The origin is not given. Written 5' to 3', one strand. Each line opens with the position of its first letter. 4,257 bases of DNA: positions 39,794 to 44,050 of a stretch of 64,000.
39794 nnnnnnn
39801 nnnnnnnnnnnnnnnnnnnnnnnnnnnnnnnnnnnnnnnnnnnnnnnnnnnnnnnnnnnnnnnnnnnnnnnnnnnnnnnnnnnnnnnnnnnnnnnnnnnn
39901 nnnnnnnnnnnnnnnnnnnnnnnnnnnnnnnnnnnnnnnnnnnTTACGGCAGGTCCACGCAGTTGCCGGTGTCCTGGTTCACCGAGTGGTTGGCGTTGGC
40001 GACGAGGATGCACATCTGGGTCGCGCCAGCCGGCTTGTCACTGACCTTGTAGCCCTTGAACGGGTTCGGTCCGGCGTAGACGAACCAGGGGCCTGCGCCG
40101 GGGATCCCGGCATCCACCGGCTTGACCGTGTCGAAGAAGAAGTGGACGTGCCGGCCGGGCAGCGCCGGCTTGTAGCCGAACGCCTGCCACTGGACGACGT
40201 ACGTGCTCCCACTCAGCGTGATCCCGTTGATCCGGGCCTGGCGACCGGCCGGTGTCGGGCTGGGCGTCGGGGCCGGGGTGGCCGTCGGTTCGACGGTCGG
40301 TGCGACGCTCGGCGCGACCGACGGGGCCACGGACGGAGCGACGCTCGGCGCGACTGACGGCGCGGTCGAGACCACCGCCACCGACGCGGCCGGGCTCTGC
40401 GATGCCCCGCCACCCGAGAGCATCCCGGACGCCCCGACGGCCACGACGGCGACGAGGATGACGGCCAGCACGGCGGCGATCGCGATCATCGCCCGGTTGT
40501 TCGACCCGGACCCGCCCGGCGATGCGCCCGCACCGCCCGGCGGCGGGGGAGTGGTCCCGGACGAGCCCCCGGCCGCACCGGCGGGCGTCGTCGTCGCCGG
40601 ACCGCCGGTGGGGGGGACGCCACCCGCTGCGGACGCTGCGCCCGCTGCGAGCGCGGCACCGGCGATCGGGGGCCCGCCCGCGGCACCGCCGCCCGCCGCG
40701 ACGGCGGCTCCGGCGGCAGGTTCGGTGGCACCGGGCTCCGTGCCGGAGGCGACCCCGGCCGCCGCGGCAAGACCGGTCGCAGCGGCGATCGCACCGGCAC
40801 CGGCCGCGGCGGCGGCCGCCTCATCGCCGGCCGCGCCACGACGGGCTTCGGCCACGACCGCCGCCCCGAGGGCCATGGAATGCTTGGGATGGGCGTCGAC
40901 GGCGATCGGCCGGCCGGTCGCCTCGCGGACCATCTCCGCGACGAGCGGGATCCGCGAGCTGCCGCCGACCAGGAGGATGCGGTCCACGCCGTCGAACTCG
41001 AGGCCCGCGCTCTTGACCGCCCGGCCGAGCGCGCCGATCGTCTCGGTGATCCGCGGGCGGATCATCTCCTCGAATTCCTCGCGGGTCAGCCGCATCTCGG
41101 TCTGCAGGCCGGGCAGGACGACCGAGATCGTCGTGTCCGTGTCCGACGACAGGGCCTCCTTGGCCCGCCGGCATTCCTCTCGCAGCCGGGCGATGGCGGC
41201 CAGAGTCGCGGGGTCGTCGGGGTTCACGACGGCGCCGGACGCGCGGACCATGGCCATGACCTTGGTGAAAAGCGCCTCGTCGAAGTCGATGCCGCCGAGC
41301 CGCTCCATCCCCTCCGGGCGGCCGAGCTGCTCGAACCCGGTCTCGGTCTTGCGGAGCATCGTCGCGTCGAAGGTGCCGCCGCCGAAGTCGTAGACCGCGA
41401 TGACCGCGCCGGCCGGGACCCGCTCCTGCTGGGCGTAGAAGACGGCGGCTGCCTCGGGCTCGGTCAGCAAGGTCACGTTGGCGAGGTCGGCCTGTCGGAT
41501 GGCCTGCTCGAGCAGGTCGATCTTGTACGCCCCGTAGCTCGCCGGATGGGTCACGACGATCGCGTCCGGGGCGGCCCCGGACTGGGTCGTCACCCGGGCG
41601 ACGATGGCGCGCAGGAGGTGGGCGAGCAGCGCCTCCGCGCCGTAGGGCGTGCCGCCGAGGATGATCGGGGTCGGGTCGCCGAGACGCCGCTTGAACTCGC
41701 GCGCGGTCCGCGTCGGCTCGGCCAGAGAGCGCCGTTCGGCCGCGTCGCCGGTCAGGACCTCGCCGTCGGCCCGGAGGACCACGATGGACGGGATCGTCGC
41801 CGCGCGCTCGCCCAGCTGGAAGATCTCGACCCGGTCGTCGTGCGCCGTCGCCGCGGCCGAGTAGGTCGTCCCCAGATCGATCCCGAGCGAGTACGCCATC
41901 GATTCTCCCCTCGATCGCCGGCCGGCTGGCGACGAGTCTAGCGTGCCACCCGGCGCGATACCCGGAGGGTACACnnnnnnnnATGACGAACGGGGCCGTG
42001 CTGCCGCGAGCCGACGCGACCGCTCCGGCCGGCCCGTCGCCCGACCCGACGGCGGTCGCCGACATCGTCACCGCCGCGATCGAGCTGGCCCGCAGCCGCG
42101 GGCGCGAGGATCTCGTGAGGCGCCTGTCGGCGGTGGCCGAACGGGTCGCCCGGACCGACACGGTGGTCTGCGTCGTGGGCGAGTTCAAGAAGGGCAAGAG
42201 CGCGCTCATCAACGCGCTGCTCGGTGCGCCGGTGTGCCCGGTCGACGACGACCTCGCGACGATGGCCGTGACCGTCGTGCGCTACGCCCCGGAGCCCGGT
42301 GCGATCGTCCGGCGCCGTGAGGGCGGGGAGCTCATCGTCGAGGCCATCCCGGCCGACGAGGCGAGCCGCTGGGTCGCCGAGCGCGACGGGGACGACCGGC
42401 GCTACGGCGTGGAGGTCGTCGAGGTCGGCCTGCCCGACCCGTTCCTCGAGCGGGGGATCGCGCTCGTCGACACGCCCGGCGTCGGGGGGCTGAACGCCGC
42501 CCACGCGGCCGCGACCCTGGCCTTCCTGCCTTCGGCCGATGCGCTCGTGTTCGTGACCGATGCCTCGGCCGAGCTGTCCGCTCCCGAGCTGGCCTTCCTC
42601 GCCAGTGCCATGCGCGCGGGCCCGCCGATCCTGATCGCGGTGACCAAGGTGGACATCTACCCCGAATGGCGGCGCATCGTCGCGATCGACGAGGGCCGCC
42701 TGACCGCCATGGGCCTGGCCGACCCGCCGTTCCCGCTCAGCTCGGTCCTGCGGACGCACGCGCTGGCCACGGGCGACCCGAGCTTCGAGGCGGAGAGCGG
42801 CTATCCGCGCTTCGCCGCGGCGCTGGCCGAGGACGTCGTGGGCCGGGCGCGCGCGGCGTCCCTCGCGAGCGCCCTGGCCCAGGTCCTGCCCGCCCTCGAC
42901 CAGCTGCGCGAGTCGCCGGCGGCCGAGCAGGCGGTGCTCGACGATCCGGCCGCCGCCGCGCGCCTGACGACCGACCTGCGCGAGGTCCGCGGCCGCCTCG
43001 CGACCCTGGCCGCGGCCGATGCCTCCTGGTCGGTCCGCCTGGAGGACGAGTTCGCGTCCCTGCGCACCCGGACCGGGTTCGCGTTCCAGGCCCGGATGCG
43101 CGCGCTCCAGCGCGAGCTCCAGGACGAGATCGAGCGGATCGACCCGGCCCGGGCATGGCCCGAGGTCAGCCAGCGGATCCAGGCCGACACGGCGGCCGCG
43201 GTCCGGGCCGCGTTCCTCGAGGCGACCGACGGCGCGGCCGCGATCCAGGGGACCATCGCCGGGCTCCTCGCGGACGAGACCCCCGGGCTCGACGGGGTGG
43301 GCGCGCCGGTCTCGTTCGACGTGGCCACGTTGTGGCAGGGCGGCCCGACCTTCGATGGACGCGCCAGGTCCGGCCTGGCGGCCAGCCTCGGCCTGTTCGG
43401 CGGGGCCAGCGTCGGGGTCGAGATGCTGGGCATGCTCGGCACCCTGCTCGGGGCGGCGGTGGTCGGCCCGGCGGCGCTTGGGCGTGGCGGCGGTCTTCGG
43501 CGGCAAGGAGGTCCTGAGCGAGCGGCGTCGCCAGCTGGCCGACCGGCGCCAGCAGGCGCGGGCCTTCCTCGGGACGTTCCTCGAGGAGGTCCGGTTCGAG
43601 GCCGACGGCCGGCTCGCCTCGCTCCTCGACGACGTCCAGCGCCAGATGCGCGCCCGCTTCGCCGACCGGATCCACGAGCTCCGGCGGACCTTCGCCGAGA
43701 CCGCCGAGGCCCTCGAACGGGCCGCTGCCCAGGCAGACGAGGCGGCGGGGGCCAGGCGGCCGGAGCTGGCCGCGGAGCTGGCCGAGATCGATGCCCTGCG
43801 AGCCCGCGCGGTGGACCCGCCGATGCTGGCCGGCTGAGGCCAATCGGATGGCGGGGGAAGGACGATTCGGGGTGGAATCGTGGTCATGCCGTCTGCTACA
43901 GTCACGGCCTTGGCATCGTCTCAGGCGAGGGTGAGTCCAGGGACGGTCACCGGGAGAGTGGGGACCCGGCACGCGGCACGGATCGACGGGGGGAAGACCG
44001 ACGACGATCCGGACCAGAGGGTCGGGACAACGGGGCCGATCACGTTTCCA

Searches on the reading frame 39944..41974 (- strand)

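Call 106: search_protein_families(library=pfam, proteins=[window:39944-41974:-], max_evalue=0.001)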
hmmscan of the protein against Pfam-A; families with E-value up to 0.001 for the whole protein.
window:39944-41974:- (676 aa): 2 families
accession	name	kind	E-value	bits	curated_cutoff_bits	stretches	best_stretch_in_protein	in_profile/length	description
PF00012.26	HSP70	-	7.4e-55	186.7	20.6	2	108-381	105-378/599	Hsp70 protein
PF06723.19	MreB_Mbl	-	1.3e-08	34.6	27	1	118-377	75-321/327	MreB/Mbl protein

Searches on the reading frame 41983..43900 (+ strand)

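Call 6: search_protein_families(library=pfam, proteins=[window:41983-43900:+], max_evalue=0.01)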
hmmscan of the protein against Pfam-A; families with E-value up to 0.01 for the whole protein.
window:41983-43900:+ (639 aa): 4 families
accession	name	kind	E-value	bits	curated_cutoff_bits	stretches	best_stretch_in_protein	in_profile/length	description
PF00350.29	Dynamin_N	-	2.6e-21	76.8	27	1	62-220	1-164/168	Dynamin family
PF01926.29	MMR_HSR1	-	8.2e-07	29.6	21.9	1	62-222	2-113/113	50S ribosome-binding GTPase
PF00009.33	GTP_EFTU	-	0.0043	17.1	26.5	0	156-226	68-134/188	Elongation factor Tu GTP binding domain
PF13191.12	AAA_16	-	0.0068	17.4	32.6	1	39-212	3-158/167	AAA ATPase domain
